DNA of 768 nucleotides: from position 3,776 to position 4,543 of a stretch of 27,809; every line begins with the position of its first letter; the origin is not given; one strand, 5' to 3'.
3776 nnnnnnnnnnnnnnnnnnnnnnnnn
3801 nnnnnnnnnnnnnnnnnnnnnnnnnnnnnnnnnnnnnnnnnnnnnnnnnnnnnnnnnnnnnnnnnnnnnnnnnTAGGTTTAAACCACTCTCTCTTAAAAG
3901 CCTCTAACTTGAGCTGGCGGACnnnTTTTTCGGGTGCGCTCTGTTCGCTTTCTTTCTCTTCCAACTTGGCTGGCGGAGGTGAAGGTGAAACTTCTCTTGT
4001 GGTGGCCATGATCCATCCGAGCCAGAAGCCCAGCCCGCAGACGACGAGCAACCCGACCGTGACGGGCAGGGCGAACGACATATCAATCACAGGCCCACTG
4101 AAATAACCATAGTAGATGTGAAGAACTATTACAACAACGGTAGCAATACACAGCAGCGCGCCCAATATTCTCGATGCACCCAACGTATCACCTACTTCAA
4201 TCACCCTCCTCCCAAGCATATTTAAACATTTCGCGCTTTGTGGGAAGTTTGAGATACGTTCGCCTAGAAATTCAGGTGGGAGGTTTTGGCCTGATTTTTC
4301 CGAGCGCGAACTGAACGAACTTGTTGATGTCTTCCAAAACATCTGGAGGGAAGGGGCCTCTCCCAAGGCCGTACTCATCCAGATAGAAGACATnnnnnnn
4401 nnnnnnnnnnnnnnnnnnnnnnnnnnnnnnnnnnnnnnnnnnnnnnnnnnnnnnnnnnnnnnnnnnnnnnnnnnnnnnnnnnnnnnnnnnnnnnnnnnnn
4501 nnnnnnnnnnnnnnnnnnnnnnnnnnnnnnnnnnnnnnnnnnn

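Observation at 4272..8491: mre11-rad50 operon ends in a minimal protein kinase-like gene rather than nurA/herA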

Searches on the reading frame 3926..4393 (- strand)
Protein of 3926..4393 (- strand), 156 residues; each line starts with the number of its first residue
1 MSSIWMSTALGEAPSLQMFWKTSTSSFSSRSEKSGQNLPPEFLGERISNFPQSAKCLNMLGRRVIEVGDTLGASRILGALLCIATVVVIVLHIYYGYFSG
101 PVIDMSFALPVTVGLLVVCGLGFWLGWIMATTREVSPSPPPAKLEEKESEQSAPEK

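Call 5: search_protein_families(library=pfam, proteins=[window:3926-4393:-], max_evalue=0.1)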
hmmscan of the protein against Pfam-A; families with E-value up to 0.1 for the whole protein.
window:3926-4393:- (156 aa): 0 families

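Call 6: search_protein_families(library=ncbifam, proteins=[window:3926-4393:-], max_evalue=0.1)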
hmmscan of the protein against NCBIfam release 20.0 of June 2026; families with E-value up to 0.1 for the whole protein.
window:3926-4393:- (156 aa): 0 families
